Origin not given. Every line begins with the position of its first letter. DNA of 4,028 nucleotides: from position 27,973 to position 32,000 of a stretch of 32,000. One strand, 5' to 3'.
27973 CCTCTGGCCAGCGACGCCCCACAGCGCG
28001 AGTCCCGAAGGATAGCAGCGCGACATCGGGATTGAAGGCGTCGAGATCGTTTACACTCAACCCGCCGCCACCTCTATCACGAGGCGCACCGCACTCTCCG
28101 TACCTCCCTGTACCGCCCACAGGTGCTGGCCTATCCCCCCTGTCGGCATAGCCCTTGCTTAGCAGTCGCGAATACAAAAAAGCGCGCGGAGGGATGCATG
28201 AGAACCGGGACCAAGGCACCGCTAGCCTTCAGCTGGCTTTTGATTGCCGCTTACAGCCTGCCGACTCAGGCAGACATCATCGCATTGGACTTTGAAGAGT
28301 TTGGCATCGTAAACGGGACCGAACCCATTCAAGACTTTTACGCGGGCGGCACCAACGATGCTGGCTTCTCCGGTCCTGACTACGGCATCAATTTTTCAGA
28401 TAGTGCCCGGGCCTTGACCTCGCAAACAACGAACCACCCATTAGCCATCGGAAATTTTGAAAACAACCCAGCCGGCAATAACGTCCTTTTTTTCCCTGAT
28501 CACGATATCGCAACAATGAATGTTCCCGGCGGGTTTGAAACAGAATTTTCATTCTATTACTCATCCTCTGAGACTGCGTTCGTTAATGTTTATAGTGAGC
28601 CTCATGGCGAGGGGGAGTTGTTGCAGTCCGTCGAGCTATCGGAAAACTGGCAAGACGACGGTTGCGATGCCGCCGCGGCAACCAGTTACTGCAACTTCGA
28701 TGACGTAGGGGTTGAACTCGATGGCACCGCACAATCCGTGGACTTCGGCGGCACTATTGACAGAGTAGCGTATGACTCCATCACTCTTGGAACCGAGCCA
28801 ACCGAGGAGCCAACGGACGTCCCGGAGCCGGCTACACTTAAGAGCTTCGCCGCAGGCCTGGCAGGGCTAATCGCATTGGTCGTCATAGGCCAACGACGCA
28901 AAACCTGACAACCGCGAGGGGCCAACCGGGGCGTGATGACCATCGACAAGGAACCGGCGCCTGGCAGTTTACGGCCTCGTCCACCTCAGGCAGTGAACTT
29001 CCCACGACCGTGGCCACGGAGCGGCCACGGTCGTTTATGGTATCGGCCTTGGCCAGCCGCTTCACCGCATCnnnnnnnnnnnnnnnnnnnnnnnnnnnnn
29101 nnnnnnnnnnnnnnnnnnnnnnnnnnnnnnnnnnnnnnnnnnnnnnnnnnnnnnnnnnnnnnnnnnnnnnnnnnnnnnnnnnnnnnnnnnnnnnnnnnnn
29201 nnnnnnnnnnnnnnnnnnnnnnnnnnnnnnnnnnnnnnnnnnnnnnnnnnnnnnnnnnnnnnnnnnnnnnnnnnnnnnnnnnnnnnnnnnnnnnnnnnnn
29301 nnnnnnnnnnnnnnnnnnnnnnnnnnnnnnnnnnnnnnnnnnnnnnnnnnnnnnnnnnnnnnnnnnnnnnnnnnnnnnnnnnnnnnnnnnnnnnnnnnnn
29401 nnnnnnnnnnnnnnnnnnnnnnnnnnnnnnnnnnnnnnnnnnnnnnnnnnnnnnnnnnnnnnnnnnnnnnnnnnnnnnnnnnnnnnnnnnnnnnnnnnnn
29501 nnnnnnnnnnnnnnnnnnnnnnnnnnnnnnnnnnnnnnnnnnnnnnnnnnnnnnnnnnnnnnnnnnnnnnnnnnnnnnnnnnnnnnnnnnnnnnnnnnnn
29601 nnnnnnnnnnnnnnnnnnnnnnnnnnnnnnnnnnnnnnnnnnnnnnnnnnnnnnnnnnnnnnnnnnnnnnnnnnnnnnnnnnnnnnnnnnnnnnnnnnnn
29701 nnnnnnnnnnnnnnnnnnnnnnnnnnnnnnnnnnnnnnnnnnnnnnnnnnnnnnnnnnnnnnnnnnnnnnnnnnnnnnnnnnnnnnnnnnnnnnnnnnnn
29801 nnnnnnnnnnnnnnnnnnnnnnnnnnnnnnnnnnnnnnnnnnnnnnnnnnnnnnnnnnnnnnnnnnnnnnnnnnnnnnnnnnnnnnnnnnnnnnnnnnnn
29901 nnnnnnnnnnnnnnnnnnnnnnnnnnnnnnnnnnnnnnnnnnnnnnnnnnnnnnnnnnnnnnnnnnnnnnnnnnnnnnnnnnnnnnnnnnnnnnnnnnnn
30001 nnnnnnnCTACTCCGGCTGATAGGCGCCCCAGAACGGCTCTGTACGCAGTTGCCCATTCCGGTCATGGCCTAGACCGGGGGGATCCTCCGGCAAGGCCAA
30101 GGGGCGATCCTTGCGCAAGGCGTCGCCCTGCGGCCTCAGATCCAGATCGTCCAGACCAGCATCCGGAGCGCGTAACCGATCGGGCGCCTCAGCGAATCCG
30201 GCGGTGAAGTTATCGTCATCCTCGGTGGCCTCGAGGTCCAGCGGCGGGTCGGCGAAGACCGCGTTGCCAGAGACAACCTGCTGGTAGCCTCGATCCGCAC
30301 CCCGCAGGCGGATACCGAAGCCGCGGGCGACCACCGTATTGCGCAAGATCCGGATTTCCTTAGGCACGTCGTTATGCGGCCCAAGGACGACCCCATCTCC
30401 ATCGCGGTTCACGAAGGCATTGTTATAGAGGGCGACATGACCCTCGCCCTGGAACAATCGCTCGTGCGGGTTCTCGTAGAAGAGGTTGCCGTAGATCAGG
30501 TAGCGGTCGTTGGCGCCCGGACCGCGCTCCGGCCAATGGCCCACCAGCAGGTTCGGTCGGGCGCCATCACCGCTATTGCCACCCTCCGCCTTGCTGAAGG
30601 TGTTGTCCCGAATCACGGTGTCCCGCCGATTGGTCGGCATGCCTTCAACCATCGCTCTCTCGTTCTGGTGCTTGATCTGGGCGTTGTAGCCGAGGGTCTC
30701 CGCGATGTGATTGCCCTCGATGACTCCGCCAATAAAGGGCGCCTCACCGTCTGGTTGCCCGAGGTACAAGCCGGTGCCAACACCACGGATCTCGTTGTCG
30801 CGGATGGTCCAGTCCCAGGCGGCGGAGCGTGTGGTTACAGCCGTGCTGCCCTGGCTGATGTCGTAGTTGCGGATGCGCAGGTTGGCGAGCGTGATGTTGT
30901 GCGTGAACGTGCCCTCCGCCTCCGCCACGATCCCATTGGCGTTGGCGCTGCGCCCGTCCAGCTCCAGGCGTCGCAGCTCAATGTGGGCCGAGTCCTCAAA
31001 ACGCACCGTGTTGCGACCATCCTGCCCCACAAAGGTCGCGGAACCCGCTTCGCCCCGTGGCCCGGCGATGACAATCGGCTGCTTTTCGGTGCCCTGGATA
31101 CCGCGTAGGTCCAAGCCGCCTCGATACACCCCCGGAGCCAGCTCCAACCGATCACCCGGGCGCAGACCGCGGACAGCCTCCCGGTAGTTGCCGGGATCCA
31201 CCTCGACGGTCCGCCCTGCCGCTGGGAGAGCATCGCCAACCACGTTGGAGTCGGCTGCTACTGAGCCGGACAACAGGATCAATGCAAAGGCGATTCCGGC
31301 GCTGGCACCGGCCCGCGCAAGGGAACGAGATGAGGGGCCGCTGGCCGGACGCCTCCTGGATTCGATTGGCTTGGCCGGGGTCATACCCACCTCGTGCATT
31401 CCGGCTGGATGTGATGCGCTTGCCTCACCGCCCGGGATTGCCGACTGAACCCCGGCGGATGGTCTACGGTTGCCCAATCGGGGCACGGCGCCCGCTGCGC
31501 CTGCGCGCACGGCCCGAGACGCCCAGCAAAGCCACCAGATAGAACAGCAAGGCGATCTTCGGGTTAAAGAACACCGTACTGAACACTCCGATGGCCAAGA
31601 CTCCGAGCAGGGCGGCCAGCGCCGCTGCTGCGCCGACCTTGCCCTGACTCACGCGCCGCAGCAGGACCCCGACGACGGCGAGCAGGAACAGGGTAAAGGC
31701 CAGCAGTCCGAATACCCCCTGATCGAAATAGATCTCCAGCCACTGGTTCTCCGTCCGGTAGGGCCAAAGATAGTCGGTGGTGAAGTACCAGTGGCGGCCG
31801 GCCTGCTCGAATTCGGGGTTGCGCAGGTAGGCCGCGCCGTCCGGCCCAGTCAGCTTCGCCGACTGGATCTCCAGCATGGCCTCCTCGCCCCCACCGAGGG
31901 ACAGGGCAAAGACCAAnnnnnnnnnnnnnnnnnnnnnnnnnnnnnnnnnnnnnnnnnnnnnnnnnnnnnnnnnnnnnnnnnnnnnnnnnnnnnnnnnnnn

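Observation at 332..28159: Six sigma-54 promoters share an upstream YGT-N11-ACR dyad at helically phased distances: a candidate PrsR regulon map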

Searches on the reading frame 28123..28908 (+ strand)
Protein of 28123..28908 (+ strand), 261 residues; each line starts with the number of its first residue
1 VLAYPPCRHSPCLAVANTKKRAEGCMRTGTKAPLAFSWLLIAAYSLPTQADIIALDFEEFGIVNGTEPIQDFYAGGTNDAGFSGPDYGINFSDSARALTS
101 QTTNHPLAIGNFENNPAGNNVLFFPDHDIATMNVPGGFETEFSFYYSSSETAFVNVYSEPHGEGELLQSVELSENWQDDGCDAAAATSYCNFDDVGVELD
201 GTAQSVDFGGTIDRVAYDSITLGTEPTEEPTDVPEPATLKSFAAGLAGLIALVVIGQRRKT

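Call 7: search_protein_families(library=ncbifam, proteins=[window:28123-28908:+], max_evalue=0.001)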
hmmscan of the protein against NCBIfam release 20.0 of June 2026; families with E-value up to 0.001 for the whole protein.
window:28123-28908:+ (261 aa): 0 families

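Call 24: search_protein_families(library=pfam, proteins=[window:28198-28908:+], max_evalue=0.01)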
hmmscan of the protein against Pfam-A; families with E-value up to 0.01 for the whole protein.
window:28198-28908:+ (236 aa): 1 family
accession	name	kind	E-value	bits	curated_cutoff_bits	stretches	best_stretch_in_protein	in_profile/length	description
PF07589.16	PEP-CTERM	-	0.00083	19.8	20.7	1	207-229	1-19/24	PEP-CTERM motif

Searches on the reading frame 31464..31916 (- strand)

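Call 7: search_protein_families(library=ncbifam, proteins=[window:31464-31916:-], max_evalue=0.001)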
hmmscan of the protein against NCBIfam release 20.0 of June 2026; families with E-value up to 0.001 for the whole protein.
window:31464-31916:- (150 aa): 1 family
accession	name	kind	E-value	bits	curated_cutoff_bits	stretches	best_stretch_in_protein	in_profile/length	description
TIGR00947.1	2A73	equivalog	2.6e-07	30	366.4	1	60-130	340-418/425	IctB family putative bicarbonate transporter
